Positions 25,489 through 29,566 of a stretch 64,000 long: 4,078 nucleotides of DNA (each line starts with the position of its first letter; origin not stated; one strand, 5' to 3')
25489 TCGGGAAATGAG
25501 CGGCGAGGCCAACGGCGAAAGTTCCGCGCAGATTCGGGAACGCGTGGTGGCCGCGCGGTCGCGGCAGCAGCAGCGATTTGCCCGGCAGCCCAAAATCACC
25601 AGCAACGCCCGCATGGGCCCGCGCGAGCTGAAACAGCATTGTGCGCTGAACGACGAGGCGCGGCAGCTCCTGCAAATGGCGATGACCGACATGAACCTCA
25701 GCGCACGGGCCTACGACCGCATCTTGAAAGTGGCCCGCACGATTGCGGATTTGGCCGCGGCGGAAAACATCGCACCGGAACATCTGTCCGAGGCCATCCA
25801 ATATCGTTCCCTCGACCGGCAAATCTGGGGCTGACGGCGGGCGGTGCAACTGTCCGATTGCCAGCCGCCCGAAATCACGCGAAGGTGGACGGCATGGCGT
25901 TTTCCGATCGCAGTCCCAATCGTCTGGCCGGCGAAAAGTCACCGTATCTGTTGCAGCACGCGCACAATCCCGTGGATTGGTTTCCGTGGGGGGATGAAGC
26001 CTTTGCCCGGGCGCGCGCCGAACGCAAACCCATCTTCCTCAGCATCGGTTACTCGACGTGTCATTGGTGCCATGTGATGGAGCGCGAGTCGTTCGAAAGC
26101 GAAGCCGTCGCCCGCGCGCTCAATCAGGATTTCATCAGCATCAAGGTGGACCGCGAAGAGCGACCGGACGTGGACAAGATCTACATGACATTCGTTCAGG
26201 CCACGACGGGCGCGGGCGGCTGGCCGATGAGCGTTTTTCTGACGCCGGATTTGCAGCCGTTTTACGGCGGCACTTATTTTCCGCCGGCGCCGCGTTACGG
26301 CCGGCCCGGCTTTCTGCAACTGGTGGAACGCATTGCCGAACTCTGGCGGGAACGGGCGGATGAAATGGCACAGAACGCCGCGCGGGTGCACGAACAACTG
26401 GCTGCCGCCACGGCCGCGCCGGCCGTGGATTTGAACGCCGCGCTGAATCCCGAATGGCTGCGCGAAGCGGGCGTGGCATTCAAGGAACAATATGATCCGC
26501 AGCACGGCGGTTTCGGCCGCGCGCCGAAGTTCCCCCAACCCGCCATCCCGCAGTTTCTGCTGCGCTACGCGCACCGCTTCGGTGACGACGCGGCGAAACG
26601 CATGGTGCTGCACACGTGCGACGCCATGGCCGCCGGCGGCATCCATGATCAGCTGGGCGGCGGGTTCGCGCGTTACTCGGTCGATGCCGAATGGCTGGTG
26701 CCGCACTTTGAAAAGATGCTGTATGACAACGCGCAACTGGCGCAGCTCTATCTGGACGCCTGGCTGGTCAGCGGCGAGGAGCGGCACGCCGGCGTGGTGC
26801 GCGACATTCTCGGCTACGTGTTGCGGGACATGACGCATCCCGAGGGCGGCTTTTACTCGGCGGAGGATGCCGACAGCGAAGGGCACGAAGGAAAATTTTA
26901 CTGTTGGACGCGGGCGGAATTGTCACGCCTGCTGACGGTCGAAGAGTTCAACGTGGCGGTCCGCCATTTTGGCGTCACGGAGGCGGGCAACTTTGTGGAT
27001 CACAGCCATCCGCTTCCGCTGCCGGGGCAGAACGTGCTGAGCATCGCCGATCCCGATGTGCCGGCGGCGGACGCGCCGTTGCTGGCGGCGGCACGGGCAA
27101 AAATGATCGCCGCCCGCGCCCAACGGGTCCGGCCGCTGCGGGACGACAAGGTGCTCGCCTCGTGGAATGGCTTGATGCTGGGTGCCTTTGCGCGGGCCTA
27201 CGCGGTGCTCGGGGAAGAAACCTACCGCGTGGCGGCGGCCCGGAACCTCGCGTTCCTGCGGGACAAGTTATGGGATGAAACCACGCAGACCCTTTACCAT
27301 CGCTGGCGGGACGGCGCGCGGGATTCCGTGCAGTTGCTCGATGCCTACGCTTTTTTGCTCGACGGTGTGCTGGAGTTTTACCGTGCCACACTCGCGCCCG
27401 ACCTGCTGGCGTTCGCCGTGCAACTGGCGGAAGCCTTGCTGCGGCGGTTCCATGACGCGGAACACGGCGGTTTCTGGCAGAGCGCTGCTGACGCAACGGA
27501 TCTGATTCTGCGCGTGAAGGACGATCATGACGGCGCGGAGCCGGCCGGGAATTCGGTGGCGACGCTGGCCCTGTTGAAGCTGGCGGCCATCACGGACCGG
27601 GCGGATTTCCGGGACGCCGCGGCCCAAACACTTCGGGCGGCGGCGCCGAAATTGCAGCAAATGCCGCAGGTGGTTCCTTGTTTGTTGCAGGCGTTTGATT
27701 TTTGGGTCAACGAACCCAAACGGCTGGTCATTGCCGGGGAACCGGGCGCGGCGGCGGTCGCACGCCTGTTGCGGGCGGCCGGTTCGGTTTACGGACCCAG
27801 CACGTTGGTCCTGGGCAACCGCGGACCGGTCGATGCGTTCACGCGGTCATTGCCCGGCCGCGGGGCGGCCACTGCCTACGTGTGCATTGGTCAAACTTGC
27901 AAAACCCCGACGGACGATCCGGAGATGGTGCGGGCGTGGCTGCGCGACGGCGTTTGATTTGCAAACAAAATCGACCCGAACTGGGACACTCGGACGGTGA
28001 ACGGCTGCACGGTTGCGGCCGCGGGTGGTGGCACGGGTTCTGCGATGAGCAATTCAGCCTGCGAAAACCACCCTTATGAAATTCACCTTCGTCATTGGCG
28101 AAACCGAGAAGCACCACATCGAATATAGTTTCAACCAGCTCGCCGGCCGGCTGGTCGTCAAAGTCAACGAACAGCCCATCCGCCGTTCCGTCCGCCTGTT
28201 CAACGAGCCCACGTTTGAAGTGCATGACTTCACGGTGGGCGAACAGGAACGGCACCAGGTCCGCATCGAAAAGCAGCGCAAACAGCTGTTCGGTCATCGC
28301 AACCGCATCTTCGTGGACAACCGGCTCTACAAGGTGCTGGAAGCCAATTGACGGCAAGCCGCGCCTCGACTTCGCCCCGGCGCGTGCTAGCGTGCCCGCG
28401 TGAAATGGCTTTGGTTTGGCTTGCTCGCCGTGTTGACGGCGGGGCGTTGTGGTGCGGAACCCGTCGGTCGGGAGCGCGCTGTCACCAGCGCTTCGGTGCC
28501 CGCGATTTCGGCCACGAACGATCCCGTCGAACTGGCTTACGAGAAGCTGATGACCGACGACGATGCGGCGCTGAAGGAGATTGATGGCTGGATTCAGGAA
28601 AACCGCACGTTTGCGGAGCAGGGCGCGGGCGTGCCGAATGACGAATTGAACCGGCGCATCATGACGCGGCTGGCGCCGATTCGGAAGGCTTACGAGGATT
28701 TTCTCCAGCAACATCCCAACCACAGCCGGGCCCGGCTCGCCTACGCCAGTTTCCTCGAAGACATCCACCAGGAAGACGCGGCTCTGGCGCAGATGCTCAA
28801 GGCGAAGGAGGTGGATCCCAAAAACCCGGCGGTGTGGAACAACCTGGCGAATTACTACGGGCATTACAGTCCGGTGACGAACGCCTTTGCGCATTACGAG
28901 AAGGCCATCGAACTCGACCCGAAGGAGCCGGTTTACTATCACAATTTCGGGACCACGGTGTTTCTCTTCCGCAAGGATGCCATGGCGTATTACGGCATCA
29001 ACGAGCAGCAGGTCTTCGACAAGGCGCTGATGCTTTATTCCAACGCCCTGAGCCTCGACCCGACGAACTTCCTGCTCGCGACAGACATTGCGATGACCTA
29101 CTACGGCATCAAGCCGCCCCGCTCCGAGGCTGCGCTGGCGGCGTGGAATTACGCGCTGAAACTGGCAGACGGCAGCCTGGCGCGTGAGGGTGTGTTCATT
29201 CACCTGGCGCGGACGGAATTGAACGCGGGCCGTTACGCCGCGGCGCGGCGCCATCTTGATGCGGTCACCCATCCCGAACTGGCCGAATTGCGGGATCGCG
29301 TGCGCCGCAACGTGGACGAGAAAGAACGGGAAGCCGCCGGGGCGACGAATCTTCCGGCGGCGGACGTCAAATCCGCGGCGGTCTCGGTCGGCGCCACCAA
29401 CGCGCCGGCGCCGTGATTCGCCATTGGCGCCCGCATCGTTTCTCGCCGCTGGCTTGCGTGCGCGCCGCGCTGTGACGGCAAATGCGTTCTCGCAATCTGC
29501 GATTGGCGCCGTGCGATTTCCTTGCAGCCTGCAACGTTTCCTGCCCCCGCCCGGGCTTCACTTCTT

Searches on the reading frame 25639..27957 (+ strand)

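Call 90: search_protein_families(library=pfam, proteins=[window:25639-27957:+], max_evalue=0.00001)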
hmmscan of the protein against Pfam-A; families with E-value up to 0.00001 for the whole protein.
window:25639-27957:+ (772 aa): 2 families
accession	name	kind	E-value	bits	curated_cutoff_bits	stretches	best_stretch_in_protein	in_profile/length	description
PF03190.21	Thioredox_DsbH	-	5.1e-78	261.1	27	1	94-254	2-162/163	Protein of unknown function, DUF255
PF13899.12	Thioredoxin_7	-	3.9e-11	43.4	27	1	113-203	1-83/83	Thioredoxin-like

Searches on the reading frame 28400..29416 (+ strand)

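Call 91: search_protein_families(library=pfam, proteins=[window:28400-29416:+], max_evalue=0.00001)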
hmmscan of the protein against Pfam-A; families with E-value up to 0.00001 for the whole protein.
window:28400-29416:+ (338 aa): 4 families
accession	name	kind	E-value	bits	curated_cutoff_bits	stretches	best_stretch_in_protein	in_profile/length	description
PF13431.12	TPR_17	-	8.8e-15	54.1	24.4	0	165-186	1-22/34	Tetratricopeptide repeat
PF13428.12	TPR_14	-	1.8e-12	47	23.5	0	110-151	2-43/44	Tetratricopeptide repeat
PF13414.12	TPR_11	-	2.3e-10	40.4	26.8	0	161-184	12-35/42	TPR repeat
PF14559.12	TPR_19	-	8.5e-10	39.3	25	0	97-150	13-66/68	Tetratricopeptide repeat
